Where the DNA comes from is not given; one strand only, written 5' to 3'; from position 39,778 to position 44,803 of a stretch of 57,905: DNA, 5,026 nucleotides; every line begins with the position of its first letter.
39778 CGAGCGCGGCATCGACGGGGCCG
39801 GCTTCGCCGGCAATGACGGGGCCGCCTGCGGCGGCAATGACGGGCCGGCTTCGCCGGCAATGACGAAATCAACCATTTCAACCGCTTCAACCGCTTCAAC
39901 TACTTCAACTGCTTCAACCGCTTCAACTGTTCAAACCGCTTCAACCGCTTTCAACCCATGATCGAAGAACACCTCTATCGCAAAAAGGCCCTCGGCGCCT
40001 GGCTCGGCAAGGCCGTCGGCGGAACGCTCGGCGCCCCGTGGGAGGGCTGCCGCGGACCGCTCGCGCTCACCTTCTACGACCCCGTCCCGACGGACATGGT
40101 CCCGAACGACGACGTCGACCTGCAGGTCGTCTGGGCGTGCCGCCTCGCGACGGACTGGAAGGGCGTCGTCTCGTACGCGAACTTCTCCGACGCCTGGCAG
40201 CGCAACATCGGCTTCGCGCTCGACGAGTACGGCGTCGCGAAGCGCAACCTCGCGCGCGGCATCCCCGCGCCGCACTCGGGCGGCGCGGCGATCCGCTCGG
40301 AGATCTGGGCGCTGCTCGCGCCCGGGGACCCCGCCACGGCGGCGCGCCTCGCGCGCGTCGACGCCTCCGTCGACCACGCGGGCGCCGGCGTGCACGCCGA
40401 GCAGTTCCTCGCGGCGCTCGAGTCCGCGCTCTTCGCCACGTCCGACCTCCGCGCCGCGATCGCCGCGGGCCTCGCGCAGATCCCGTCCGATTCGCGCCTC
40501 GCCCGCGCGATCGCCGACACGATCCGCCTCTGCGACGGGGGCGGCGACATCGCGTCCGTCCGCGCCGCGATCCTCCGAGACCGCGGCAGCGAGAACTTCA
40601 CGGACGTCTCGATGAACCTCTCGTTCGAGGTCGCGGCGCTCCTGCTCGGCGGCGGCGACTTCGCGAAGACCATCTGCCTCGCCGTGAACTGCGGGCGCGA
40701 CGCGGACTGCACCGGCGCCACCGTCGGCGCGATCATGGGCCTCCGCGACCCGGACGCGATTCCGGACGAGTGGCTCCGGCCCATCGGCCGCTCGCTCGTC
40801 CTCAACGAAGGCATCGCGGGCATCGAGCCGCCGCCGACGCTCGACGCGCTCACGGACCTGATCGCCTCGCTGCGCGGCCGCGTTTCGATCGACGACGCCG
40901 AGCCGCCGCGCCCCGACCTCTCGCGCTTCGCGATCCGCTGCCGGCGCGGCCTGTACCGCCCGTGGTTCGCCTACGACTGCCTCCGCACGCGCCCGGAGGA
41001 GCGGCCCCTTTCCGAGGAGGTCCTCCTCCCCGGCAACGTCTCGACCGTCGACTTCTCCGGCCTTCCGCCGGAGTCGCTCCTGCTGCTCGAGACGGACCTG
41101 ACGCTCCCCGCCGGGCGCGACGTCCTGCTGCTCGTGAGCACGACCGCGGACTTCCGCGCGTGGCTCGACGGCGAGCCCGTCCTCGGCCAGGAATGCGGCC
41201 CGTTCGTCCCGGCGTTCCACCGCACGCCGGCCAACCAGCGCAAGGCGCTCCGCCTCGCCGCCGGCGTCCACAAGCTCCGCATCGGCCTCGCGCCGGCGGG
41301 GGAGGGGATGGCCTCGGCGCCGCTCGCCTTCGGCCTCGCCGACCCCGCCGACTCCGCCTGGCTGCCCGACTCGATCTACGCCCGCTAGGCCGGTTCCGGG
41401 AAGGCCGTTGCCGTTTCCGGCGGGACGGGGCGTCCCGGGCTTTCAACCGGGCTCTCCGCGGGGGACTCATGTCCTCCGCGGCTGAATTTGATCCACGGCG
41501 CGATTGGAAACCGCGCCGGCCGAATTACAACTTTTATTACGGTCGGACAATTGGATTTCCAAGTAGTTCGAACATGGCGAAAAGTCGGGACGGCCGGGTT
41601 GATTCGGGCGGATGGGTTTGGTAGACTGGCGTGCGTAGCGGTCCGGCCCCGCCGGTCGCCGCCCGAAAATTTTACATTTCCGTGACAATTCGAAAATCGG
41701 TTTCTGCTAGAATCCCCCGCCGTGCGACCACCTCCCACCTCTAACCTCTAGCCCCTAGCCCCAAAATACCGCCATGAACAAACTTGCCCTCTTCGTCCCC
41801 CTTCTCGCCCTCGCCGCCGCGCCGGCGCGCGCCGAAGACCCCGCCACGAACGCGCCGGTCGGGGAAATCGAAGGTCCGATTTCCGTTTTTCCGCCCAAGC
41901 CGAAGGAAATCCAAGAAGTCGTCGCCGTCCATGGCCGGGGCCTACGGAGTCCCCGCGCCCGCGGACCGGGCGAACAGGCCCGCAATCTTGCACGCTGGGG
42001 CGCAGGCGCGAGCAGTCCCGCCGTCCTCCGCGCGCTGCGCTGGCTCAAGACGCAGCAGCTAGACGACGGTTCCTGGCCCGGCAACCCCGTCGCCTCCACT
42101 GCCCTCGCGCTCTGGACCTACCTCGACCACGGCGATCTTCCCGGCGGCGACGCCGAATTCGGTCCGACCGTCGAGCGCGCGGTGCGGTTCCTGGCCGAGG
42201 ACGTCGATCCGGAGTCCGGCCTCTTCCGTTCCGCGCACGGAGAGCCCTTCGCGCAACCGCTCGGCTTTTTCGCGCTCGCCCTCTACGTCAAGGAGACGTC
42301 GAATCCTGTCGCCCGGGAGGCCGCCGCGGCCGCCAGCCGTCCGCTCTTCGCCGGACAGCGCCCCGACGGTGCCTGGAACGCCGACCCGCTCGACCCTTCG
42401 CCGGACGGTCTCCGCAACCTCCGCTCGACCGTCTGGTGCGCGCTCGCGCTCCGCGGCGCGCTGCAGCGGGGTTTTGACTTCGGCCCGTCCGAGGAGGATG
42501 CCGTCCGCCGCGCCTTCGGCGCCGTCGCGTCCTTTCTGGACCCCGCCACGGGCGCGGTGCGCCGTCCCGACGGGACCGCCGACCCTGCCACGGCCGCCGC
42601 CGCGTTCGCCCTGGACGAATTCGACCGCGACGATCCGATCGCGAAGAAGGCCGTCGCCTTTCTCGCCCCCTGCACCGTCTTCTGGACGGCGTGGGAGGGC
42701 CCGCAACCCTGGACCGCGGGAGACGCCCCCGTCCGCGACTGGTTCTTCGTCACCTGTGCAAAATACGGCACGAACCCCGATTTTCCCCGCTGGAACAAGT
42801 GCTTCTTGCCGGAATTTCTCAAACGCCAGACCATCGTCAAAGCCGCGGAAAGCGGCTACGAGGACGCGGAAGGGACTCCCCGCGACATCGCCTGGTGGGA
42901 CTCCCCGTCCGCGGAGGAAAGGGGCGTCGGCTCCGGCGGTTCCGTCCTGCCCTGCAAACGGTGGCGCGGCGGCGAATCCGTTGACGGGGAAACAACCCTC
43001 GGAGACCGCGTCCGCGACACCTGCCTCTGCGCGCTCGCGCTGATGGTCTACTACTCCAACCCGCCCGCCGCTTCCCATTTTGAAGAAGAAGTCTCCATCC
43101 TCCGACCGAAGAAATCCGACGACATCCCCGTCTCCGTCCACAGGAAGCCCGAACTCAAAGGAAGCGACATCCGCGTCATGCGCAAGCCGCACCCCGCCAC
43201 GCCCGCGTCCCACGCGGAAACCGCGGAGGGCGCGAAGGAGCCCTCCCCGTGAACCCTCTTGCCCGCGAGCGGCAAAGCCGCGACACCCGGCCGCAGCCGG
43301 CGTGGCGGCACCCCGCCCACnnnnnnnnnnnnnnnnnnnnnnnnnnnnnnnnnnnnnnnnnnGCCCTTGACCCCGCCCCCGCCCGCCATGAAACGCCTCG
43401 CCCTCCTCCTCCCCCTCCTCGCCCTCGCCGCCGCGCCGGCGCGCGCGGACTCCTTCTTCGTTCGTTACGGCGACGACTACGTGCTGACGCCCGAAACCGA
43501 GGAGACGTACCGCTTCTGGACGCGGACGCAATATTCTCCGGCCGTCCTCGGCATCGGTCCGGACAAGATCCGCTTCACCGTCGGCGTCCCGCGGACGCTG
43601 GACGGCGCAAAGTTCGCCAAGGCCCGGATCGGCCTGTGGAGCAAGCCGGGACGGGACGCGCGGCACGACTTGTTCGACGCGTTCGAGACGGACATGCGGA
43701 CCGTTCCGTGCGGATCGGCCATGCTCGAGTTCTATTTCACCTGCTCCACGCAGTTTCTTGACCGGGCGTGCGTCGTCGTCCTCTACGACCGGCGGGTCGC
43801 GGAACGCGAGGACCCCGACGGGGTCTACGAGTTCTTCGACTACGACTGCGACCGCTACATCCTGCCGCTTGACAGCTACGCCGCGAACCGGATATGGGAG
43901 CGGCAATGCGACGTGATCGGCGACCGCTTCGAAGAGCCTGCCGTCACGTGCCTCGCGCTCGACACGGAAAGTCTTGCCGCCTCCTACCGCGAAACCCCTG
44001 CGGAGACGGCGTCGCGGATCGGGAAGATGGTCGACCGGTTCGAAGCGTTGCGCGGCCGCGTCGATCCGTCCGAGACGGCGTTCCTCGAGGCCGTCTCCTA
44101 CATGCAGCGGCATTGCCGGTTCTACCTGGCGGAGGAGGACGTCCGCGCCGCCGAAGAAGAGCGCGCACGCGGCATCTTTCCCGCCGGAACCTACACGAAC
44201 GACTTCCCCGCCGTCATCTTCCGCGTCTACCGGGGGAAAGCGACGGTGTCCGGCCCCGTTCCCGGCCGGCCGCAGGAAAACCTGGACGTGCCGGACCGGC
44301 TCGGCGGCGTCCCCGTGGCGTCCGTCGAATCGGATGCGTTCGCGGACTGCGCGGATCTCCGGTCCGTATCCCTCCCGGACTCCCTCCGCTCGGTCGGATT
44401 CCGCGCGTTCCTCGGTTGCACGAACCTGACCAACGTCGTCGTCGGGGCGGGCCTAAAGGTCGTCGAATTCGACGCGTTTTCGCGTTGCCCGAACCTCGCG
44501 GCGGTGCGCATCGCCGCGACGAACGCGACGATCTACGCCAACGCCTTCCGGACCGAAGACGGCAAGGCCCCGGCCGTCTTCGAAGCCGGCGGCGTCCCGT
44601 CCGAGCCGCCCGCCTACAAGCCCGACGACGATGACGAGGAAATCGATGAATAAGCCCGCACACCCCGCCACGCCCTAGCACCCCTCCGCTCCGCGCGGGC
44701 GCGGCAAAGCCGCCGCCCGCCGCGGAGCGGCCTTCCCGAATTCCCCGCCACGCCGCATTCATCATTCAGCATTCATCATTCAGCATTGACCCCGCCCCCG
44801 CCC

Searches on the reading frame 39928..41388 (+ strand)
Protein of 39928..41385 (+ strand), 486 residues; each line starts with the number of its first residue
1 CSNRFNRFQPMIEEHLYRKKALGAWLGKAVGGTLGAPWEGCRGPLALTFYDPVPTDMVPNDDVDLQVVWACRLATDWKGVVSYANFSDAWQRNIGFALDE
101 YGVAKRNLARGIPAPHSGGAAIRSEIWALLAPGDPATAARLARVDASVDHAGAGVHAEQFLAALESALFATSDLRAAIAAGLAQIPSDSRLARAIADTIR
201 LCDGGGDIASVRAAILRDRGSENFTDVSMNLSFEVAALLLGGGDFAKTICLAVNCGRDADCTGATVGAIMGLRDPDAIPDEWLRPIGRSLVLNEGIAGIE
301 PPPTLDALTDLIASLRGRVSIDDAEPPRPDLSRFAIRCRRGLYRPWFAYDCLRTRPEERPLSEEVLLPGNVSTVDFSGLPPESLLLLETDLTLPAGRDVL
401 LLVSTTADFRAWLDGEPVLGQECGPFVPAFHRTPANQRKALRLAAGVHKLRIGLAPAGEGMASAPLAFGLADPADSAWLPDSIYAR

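Call 7: search_protein_families(library=pfam, proteins=[window:39958-41388:+], max_evalue=0.01)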
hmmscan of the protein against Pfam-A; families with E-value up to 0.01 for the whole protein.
window:39958-41388:+ (476 aa): 1 family
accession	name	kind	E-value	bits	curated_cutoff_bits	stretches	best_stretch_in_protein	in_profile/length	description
PF03747.19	ADP_ribosyl_GH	-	3.9e-33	115.8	26.2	1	13-270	1-286/287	ADP-ribosylglycohydrolase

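Call 57: find_homologous_proteins(query=window:39928-41385:+, max_evalue=1e-50)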
Query window:39928-41385:+ (486 aa): 961 proteins with E <= 1e-50 among 8000 candidates; the best 120 are listed.
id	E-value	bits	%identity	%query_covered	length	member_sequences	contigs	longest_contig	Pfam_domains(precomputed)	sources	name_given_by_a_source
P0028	2.2e-298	1008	93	99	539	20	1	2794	PF03747.20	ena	-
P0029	5.6e-298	1007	94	98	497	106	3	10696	PF03747.20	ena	-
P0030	5.1e-283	957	89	98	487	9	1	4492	PF03747.20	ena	-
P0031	7.4e-282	953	88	98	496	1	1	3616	PF03747.20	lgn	-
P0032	1.3e-280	949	88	98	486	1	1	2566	PF03747.20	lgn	-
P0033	2.3e-273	925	86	98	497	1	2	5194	PF03747.20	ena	-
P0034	3.5e-273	925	86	98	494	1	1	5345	PF03747.20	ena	-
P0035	4.0e-268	908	82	98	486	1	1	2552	PF03747.20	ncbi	-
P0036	4.3e-252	855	81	98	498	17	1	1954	PF03747.20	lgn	-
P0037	4.2e-242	822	77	98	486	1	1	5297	PF03747.20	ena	-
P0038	3.1e-236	803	75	98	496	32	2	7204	PF03747.20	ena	-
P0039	4.6e-234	796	74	98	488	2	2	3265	PF03747.20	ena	-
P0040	3.1e-232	790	75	97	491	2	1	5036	PF03747.20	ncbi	-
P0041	5.7e-230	782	73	98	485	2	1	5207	PF03747.20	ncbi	-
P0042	8.1e-230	782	75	96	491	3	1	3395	PF03747.20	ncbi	-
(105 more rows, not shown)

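Call 58: find_encoding_contigs(protein=P0029, flank=10000, max_places=4)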
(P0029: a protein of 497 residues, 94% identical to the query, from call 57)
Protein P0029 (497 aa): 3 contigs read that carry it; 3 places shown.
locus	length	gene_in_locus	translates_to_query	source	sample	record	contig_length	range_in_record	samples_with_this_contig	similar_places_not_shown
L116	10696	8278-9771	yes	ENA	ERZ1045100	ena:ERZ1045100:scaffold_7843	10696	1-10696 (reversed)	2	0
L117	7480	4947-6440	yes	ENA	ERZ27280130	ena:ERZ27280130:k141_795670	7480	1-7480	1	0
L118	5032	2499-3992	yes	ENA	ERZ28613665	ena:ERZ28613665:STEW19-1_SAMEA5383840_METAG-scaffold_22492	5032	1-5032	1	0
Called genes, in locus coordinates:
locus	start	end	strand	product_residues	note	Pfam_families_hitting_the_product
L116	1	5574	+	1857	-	?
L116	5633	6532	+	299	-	PF01261:AP_endonuc_2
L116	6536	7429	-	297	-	PF07883:Cupin_2, PF02311:AraC_binding, PF00165:HTH_AraC (weak), PF12833:HTH_18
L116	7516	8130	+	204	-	PF00702:Hydrolase, PF12710:HAD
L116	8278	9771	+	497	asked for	PF03747:ADP_ribosyl_GH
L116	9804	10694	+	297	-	?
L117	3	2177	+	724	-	?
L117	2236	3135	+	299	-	PF01261:AP_endonuc_2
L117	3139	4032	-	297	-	PF07883:Cupin_2, PF02311:AraC_binding, PF00165:HTH_AraC (weak), PF12833:HTH_18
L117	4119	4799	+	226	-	PF00702:Hydrolase, PF12710:HAD, PF13419:HAD_2 (faint)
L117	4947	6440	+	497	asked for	PF03747:ADP_ribosyl_GH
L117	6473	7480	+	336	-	?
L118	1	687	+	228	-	?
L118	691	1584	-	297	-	PF07883:Cupin_2, PF02311:AraC_binding, PF00165:HTH_AraC (weak), PF12833:HTH_18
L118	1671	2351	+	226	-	PF00702:Hydrolase, PF12710:HAD, PF13419:HAD_2 (faint)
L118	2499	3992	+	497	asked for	PF03747:ADP_ribosyl_GH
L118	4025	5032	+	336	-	?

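Call 59: find_encoding_contigs(protein=P0038, flank=10000, max_places=3)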
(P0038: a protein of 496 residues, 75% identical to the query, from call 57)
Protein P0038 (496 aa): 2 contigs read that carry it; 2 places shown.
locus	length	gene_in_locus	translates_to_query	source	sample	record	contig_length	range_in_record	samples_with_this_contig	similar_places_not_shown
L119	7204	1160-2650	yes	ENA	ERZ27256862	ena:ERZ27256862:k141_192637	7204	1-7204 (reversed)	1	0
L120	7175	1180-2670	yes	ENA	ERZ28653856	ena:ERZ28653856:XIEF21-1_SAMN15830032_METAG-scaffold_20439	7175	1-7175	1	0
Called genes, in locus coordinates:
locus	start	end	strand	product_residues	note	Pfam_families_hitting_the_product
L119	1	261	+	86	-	?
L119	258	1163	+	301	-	PF01261:AP_endonuc_2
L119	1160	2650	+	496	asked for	PF03747:ADP_ribosyl_GH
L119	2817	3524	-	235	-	-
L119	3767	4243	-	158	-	-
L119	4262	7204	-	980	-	?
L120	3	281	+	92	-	?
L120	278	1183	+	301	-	PF01261:AP_endonuc_2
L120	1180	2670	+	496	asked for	PF03747:ADP_ribosyl_GH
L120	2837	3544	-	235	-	-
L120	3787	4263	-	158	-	-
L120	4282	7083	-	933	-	PF18884:TSP3_bac (weak)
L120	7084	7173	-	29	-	?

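Call 60: find_encoding_contigs(protein=P0034, flank=10000, max_places=3)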
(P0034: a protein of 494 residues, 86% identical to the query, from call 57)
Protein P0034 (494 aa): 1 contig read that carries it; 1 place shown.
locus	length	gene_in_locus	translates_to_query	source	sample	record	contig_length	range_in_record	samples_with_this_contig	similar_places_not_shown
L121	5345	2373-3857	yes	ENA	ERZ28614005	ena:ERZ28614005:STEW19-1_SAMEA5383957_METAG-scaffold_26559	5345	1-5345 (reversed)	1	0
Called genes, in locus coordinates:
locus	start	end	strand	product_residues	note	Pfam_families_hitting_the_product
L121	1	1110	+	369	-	?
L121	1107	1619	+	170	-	PF02664:LuxS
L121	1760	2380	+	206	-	PF00702:Hydrolase, PF12710:HAD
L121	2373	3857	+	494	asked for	PF03747:ADP_ribosyl_GH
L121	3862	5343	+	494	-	?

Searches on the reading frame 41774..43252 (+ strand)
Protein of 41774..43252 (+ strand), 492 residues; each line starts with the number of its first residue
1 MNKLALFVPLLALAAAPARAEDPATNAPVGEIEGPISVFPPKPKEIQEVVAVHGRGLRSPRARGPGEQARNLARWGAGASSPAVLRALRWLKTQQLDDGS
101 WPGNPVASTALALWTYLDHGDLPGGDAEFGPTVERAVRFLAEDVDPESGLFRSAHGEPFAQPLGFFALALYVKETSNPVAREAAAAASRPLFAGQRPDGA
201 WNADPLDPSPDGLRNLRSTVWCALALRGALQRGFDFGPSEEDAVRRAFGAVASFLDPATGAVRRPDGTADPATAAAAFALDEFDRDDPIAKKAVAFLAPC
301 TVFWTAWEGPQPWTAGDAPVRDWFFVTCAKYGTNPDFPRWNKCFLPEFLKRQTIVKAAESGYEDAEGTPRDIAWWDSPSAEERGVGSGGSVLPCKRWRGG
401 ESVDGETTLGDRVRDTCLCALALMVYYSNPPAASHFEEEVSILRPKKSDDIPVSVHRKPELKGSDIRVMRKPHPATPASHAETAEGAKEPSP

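Call 7: search_protein_families(library=pfam, proteins=[window:41774-43252:+], max_evalue=0.01)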
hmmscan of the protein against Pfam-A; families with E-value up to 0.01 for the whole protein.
window:41774-43252:+ (492 aa): 0 families

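Call 10: find_encoding_contigs(protein=window:41774-43252:+, flank=10000, max_places=6)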
Protein window:41774-43252:+ (492 aa): 2 contigs read that carry it; 1 place shown.
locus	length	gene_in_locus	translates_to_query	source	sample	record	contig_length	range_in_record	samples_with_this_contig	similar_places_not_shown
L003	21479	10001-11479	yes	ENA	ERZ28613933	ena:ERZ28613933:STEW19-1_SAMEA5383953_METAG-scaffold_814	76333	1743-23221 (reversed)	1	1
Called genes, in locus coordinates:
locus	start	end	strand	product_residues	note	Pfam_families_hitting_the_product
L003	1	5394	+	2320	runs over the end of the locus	PF13472:Lipase_GDSL_2, PF19077:Big_13 (faint), PF22352:K319L-like_PKD (faint), PF22433:MtxA_IG-like (faint), PF25059:FN3_DSCAM-DSCAML_C (faint), PF16656:Pur_ac_phosph_N (faint), PF00041:fn3 (faint), PF24942:Fn3_Dep-1_1st (faint), +1 more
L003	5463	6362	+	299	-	PF01261:AP_endonuc_2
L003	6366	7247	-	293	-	PF07883:Cupin_2, PF02311:AraC_binding, PF00165:HTH_AraC (weak), PF12833:HTH_18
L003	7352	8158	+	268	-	PF00702:Hydrolase, PF12710:HAD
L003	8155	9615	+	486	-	PF03747:ADP_ribosyl_GH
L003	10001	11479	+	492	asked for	-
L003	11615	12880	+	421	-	PF13306:LRR_5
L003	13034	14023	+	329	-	-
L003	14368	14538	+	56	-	-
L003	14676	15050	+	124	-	-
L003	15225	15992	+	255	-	-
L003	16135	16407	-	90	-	PF04221:RelB (weak)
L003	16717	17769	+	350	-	PF13145:Rotamase_2, PF13616:Rotamase_3, PF00639:Rotamase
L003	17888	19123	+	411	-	PF01637:ATPase_2 (weak), PF13173:AAA_14, PF13635:DUF4143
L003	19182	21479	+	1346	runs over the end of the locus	?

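Call 74: search_protein_families(library=pfam, proteins=[window:41774-43252:+], max_evalue=10)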
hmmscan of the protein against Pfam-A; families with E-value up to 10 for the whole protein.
window:41774-43252:+ (492 aa): 2 families
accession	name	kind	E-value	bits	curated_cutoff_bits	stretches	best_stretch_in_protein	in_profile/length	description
PF13243.12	SQHop_cyclase_C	-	0.031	13.8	26.1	1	72-110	149-187/319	Squalene-hopene cyclase C-terminal domain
PF13249.12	SQHop_cyclase_N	-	0.23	11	26.2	0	177-227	40-85/291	Squalene-hopene cyclase N-terminal domain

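Call 75: search_protein_families(library=ncbifam, proteins=[window:41774-43252:+], max_evalue=1)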
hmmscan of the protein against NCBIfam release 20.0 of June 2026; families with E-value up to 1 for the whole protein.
window:41774-43252:+ (492 aa): 4 families
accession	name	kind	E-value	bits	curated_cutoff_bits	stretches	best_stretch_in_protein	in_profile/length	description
TIGR03463.1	osq_cycl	subfamily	3.8e-05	22.2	851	1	78-107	579-608/634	2,3-oxidosqualene cyclase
TIGR01787.1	squalene_cyclas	subfamily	0.0018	17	322.7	1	82-203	459-589/622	squalene/oxidosqualene cyclases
TIGR01507.1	hopene_cyclase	equivalog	0.0029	16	431.1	1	70-104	462-496/640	squalene--hopene cyclase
NF053823.1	SCO2321_fam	equivalog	0.14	11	300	1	78-107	115-144/405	SCO2321 family membrane protein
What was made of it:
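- Checked: 'HEAT-like' for g3 has no support (calls 74, 75).
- Tried and rejected: NCBIfam and Pfam on the five proteins and on an empty head–tail ORF: no model for the head or the tail (calls 7, 74, 75).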

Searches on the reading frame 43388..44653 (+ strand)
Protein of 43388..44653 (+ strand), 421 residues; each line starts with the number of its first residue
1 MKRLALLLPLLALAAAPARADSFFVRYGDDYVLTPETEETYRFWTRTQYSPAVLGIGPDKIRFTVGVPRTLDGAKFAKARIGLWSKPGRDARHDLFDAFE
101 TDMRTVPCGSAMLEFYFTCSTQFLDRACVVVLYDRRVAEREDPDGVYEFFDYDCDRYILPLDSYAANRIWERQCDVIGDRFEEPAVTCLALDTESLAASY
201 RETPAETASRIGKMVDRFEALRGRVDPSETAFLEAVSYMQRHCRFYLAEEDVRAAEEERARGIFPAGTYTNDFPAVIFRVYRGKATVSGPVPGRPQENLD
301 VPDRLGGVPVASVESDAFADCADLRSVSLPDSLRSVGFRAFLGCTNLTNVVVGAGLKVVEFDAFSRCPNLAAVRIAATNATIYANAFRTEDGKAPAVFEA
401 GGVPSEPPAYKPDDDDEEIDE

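Call 7: search_protein_families(library=pfam, proteins=[window:43388-44653:+], max_evalue=0.01)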
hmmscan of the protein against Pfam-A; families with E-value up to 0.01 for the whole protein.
window:43388-44653:+ (421 aa): 1 family
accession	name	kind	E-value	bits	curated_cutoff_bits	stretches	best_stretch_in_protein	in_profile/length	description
PF13306.12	LRR_5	-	1e-13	51.8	27.7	1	313-388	3-76/127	BspA type Leucine rich repeat region (6 copies)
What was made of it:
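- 43388..44653 (+): g2, 421 aa. Head is the signal peptide only (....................|DSFF), BspA-type LRR core, own acidic end, no family tail. Pfam LRR_5, E = 1e-13 (call 7).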

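Call 75: search_protein_families(library=ncbifam, proteins=[window:43388-44653:+], max_evalue=1)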
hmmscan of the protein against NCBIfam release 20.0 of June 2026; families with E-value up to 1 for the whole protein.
window:43388-44653:+ (421 aa): 2 families
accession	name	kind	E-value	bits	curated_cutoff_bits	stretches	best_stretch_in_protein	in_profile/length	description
NF047961.1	adhesin_HupY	equivalog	0.0089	14.1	1250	1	312-364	199-250/978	leucine-rich repeat adhesin HupY/LrrG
NF011857.0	PRK15329.1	equivalog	0.11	12.2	99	1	158-229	52-122/138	chaperone SicP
